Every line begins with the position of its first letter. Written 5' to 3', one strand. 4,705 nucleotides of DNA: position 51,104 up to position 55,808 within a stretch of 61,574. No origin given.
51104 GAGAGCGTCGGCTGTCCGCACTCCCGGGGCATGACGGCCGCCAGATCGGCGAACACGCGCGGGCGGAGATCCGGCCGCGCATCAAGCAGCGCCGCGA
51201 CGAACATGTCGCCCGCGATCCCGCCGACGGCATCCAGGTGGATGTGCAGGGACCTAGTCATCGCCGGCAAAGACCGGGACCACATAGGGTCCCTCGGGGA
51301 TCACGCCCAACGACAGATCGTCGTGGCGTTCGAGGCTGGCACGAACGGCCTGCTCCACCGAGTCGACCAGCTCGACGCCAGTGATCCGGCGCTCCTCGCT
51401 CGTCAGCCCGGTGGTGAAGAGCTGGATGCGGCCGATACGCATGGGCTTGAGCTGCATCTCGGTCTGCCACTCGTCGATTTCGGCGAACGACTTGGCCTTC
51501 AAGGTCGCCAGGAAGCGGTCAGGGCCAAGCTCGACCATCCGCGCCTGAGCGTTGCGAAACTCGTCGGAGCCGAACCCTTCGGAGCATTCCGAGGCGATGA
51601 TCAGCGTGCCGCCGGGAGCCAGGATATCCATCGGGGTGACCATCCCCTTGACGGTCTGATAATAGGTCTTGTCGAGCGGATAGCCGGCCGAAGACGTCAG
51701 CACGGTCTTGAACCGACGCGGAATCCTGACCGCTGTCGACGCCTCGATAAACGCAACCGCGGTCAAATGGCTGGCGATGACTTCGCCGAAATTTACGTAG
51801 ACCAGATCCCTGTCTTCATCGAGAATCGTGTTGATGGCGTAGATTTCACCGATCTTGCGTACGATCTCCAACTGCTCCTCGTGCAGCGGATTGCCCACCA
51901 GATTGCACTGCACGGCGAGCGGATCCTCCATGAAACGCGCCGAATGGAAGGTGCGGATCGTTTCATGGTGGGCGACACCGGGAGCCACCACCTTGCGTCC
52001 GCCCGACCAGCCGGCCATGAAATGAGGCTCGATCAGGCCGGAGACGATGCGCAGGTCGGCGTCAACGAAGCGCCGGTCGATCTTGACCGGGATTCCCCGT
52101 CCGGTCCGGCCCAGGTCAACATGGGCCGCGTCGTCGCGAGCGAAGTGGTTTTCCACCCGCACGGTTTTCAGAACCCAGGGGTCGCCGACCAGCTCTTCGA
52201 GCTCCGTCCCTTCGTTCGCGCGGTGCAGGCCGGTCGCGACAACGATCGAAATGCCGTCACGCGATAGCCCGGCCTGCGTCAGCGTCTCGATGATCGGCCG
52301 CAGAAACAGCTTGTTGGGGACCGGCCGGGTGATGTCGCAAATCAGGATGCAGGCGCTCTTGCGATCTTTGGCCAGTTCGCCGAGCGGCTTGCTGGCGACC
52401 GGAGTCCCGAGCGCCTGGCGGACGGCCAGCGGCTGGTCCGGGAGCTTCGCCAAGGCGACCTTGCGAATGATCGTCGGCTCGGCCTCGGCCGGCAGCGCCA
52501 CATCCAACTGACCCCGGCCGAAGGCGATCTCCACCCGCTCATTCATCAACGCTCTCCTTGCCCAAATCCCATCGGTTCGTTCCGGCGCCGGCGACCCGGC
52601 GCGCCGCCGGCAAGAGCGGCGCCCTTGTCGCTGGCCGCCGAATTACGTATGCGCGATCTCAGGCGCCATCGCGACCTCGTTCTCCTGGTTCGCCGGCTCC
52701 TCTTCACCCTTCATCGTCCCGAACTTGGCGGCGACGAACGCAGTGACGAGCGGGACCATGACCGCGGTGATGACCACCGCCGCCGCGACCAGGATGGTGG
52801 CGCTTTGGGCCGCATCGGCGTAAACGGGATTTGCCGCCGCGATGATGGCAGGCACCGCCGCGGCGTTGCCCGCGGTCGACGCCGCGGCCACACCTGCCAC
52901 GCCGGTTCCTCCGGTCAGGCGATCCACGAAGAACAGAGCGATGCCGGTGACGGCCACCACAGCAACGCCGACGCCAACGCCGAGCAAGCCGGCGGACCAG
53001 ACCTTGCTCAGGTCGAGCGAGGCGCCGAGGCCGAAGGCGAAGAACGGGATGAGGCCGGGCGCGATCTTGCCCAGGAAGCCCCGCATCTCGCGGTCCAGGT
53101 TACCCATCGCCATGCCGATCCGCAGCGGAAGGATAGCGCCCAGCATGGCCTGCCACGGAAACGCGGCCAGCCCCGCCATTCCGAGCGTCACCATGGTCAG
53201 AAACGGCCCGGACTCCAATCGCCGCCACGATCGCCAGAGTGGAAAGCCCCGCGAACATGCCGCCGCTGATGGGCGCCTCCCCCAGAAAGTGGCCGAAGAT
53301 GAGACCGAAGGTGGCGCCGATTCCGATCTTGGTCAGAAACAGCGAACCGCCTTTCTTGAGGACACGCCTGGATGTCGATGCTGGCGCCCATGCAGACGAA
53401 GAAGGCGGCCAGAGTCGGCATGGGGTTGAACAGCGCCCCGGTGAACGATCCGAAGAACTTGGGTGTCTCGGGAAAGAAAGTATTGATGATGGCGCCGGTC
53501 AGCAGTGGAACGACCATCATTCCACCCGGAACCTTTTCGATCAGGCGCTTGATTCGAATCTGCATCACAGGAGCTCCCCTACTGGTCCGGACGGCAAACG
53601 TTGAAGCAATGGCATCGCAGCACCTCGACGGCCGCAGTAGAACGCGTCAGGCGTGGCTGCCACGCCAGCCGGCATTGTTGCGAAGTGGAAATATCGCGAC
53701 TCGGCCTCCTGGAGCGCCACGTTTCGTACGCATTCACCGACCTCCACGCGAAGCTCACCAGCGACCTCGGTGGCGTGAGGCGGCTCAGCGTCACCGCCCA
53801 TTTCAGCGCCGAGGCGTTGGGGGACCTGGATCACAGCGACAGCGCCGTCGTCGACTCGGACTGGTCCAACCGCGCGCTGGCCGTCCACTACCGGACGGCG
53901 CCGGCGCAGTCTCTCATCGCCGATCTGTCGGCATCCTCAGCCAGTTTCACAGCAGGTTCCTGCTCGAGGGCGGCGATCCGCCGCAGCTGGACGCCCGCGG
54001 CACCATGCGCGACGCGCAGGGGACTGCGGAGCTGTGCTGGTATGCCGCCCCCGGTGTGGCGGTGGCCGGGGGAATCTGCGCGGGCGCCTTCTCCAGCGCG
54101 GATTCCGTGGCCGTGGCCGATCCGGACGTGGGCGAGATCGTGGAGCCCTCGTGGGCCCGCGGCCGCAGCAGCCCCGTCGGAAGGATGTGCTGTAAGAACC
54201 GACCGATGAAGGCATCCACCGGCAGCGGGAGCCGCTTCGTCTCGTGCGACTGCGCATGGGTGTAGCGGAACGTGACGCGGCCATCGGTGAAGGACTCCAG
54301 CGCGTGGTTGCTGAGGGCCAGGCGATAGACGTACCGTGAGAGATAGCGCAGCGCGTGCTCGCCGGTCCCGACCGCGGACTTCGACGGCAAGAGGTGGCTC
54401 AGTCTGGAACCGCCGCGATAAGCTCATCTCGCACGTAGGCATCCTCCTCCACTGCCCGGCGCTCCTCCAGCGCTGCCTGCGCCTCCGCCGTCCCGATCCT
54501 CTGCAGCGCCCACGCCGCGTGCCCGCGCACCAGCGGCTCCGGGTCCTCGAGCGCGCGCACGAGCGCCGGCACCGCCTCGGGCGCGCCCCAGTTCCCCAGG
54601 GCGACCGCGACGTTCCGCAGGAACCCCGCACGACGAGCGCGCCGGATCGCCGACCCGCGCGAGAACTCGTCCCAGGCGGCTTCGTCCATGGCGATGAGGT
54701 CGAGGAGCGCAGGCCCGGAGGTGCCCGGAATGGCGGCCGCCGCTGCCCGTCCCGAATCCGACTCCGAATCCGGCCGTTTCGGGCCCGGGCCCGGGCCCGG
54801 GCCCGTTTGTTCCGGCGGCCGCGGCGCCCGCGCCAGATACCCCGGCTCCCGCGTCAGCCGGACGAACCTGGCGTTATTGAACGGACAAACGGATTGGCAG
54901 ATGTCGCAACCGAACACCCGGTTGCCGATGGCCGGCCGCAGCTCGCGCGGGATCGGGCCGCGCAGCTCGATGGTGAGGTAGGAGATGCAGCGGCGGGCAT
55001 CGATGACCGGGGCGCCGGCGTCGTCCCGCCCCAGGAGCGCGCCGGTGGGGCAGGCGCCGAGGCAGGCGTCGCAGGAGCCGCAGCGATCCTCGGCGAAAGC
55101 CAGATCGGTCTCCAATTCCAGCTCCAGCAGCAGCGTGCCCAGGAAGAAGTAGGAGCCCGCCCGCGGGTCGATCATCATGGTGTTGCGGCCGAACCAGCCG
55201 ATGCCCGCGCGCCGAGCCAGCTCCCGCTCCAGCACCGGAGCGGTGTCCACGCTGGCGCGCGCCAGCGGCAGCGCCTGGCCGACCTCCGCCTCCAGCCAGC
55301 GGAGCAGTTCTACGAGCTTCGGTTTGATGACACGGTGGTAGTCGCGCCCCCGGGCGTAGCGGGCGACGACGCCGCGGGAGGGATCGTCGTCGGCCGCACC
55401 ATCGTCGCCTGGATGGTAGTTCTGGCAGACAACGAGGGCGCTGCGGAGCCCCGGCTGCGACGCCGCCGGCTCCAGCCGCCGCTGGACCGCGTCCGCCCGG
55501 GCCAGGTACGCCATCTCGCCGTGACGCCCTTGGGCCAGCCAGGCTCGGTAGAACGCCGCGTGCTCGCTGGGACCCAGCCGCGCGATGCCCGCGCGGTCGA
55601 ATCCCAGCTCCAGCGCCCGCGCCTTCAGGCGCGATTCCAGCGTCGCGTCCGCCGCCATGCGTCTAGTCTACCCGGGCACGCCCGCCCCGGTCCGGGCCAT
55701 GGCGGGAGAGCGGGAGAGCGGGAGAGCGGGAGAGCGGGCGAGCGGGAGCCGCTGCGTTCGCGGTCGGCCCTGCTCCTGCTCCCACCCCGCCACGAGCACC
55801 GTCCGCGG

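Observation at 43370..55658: Four same-strand copies of the queG 3' end partition about 11 kb of cargo: apparent serial island accretion at queG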

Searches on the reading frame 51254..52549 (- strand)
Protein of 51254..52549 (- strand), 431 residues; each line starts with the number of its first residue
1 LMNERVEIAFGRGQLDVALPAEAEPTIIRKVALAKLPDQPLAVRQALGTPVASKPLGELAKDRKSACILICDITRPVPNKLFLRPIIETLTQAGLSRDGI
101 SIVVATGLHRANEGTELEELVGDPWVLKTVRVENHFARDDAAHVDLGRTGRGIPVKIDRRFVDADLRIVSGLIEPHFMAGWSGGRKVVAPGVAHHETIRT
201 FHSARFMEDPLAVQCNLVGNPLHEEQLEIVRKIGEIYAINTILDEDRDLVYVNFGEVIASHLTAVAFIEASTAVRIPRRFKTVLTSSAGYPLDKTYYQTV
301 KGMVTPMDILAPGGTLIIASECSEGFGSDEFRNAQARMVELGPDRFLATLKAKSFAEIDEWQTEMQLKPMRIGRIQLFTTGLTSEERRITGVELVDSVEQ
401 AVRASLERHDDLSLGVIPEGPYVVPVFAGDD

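Call 7: search_protein_families(library=pfam, proteins=[window:51254-52549:-])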
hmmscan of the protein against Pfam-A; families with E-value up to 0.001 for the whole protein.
window:51254-52549:- (431 aa): 2 families
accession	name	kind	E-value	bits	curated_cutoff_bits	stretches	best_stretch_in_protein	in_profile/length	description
PF09861.14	Lar_N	-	5.5e-55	186.2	23.3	1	10-209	1-198/204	Lactate racemase N-terminal domain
PF21113.2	LarA_C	-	5e-15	56.2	25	1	282-423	8-150/152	Lactate racemase C-terminal domain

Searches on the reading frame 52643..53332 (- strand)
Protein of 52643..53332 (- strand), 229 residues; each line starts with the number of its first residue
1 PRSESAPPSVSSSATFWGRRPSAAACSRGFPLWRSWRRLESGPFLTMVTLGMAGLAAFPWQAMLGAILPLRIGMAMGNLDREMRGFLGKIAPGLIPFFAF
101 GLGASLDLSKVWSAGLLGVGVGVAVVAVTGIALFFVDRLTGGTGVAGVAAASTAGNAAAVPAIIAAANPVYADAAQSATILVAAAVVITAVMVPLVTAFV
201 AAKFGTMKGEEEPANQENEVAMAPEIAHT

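Call 31: search_protein_families(library=pfam, proteins=[window:52643-53332:-], max_evalue=0.001)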
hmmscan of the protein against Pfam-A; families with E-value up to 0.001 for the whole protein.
window:52643-53332:- (229 aa): 1 family
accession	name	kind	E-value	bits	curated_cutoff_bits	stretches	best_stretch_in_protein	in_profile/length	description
PF03812.18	KdgT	-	1.6e-56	192.4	25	1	39-202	140-304/305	2-keto-3-deoxygluconate permease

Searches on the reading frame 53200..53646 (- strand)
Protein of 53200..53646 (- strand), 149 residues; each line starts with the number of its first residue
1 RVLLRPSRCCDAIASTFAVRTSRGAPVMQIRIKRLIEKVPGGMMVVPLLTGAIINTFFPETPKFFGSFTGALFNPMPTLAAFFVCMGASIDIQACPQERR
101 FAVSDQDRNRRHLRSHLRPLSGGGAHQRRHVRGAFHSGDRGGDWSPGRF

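Call 94: search_protein_families(library=pfam, proteins=[window:53200-53646:-], max_evalue=0.01)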
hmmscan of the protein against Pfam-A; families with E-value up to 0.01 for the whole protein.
window:53200-53646:- (149 aa): 1 family
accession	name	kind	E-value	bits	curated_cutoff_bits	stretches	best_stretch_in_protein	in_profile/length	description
PF03812.18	KdgT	-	2.8e-20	73.4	25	1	32-96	1-66/305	2-keto-3-deoxygluconate permease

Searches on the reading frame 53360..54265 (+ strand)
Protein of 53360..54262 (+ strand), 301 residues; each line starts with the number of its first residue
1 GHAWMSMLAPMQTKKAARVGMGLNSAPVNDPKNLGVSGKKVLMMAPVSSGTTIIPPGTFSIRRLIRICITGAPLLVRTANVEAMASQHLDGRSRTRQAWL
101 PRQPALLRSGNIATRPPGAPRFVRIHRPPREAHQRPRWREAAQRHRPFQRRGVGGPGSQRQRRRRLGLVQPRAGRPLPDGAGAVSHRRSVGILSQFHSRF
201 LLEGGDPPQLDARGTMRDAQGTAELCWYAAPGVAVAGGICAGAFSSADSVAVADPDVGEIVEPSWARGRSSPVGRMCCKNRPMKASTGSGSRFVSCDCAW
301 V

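Call 7: search_protein_families(library=pfam, proteins=[window:53372-54265:+])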
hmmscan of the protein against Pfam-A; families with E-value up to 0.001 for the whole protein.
window:53372-54265:+ (297 aa): 0 families

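Call 94: search_protein_families(library=pfam, proteins=[window:53360-54262:+], max_evalue=0.01)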
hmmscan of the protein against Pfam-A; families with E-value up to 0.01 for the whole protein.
window:53360-54262:+ (301 aa): 1 family
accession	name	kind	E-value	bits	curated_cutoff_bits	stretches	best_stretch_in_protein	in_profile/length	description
PF03929.21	PepSY_TM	-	0.0091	16.3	28.8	0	64-202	15-129/295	PepSY-associated TM region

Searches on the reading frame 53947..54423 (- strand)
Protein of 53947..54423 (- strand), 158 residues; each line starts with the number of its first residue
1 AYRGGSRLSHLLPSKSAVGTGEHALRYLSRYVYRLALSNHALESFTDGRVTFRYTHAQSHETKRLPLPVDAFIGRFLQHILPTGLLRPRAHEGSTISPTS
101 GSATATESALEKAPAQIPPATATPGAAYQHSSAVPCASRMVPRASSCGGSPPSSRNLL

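Call 31: search_protein_families(library=pfam, proteins=[window:53947-54423:-], max_evalue=0.001)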
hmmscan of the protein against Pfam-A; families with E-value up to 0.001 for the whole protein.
window:53947-54423:- (158 aa): 1 family
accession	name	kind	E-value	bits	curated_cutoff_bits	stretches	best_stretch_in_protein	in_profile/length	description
PF04986.18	Y2_Tnp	-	2.4e-18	67.2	20.9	1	14-90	96-172/183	Putative transposase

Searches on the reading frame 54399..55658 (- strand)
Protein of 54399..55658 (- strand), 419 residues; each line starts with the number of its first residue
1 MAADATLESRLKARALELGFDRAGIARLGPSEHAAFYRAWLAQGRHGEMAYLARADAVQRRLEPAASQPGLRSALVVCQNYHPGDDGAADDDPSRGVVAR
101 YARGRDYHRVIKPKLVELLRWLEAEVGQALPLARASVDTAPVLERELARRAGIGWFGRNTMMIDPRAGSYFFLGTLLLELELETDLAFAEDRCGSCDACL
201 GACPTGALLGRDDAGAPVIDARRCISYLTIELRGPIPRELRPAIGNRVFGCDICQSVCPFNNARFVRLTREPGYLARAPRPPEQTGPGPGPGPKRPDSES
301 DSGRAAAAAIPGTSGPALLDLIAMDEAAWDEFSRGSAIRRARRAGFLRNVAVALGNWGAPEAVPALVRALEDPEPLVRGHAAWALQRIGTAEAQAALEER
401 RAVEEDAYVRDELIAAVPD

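Call 7: search_protein_families(library=pfam, proteins=[window:54399-55658:-])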
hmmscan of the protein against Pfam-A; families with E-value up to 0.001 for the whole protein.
window:54399-55658:- (419 aa): 14 families
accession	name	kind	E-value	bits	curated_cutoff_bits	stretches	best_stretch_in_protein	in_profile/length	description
PF13484.11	Fer4_16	-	3.5e-21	76.2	30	1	192-261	1-66/66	4Fe-4S double cluster binding domain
PF08331.15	QueG_DUF1730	-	2.9e-19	69.2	25.1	1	61-139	1-77/77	Epoxyqueuosine reductase QueG, DUF1730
PF13646.12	HEAT_2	-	7.1e-15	55.5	27.7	1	347-416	17-86/88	HEAT repeats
PF13513.12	HEAT_EZ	-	2.2e-07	31.7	27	1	358-388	25-55/55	HEAT-like repeat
PF13237.11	Fer4_10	-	2.8e-06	27.6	25.5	1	190-226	6-44/53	4Fe-4S dicluster domain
PF12838.12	Fer4_7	-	5.4e-06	27.2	27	1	192-261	1-51/52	4Fe-4S dicluster domain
PF00037.32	Fer4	-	1.3e-05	25.2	21.1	1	190-208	5-23/24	4Fe-4S binding domain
PF03130.22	HEAT_PBS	-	2e-05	25.1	20.9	0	348-372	3-27/27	PBS lyase HEAT-like repeat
PF13187.11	Fer4_9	-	4.2e-05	23.9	27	0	191-207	35-51/52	4Fe-4S dicluster domain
PF14697.11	Fer4_21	-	5.6e-05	23.6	35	0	246-262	39-55/59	4Fe-4S dicluster domain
PF02985.28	HEAT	-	0.00035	21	23.5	0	363-389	2-28/31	HEAT repeat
PF13183.11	Fer4_8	-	0.00061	20.7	27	0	191-212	3-24/68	4Fe-4S dicluster domain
PF00514.29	Arm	-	0.00075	19.9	20.6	0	362-388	13-39/41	Armadillo/beta-catenin-like repeat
PF12797.12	Fer4_2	-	0.00099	19.4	24.5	0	189-205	6-22/22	4Fe-4S binding domain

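Call 10: find_related_loci(query=window:54399-55658:-, collection=genome_contigs, flank=10000)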
Query window:54399-55658:- (419 aa) in genome_contigs; peptide patterns used: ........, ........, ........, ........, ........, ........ (x = any residue, [..] = any of these).
600 stretches matched a pattern (row limit reached: there are more); 586 encode a relative of the query (tblastn E <= 1e-3); the best 80 are kept; 80 distinct loci.
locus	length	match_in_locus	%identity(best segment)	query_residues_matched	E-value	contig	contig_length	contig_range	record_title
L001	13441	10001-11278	58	6-417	3e-150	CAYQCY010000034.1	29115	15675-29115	MAG TPA_asm: uncultured Gemmatimonadaceae bacterium isolate SRP141376_co1_316 genome assembly, contig: NODE_3690_length_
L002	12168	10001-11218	60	4-413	2e-147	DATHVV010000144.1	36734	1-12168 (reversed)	MAG TPA_asm: Longimicrobiales bacterium isolate SMAG_U16142 k141_938655, whole genome shotgun sequence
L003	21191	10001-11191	58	5-417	6e-143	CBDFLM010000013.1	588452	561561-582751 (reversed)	MAG: Longimicrobiales bacterium isolate 299ed55f-43d3-4344-98bd-bcec2c231d9a genome assembly, contig: contig_13, whole g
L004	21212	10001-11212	60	2-417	2e-137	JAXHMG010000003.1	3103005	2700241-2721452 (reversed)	MAG: Gemmatimonadota bacterium isolate Salar_de_Ascotan_soil_MAG_ASO46 contig_283_polypolish, whole genome shotgun seque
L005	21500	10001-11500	55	2-384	1e-126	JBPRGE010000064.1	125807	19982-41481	MAG: Candidatus Longimicrobiales bacterium M2_2A_002 megahit_230492, whole genome shotgun sequence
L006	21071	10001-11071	54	13-400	1e-115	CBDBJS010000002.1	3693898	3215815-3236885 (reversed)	MAG: Longimicrobiales bacterium isolate 60270cfb-bcca-4a79-918d-44b5eb70727e genome assembly, contig: contig_2, whole ge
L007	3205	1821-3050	53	5-417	6e-116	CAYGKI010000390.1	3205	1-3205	MAG TPA_asm: uncultured Gemmatimonadaceae bacterium isolate ERP116193_co1_277 genome assembly, contig: NODE_66930_length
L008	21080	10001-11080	52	9-401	7e-111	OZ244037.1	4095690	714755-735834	MAG: Longimicrobiales bacterium isolate f1d7cd51-80ea-44bf-852b-8dd3c8245deb genome assembly, chromosome: 1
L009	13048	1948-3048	49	11-419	5e-106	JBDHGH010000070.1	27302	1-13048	MAG: Gemmatimonadota bacterium isolate M8-58_Bin_422 M8-58_Bin_422_scaffold_14536, whole genome shotgun sequence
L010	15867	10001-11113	47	7-419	3e-95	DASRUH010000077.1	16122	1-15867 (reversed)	MAG TPA_asm: Candidatus Methylomirabilis sp. isolate SMAG_U7959 k141_460665, whole genome shotgun sequence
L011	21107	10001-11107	44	7-413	5e-93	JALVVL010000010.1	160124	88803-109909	MAG: Anaerolineales bacterium isolate M10_metabat1_scaf2bin.023 M10_NODE_16_length_160124_cov_12.305518, whole genome sh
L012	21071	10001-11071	44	9-409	1e-91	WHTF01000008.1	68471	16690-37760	MAG: Deltaproteobacteria bacterium isolate Dino_bin29 NODE_8_length_68471_cov_170.093502, whole genome shotgun sequence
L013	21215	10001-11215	43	3-419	4e-90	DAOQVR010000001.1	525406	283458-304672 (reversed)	MAG TPA_asm: Anaerolineae bacterium isolate AMR_MDS_1083 NODE_4_length_525406_cov_23.496927, whole genome shotgun sequen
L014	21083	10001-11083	43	5-413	2e-89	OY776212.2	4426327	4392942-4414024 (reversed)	MAG: Anaerolineales bacterium isolate db28be52-e32f-4f71-9c49-3cbd2ddbe7d1 genome assembly, chromosome: 1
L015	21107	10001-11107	43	5-417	4e-89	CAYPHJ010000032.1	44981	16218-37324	MAG TPA_asm: uncultured Syntrophobacteraceae bacterium isolate SRP217488_co1_39 genome assembly, contig: NODE_334_length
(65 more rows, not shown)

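Call 15: find_encoding_contigs(protein=window:54399-55658:-, flank=10000, max_places=10)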
Protein window:54399-55658:- (419 aa): no gene with exactly this product is on record in the collection.

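Call 94: search_protein_families(library=pfam, proteins=[L001:11351-12631:+], max_evalue=0.01)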
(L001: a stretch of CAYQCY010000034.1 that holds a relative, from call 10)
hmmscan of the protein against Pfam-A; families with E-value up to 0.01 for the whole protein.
L001:11351-12631:+ (426 aa): 1 family
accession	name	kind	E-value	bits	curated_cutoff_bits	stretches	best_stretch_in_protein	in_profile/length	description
PF01436.27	NHL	-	7.7e-05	23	20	0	92-110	10-28/28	NHL repeat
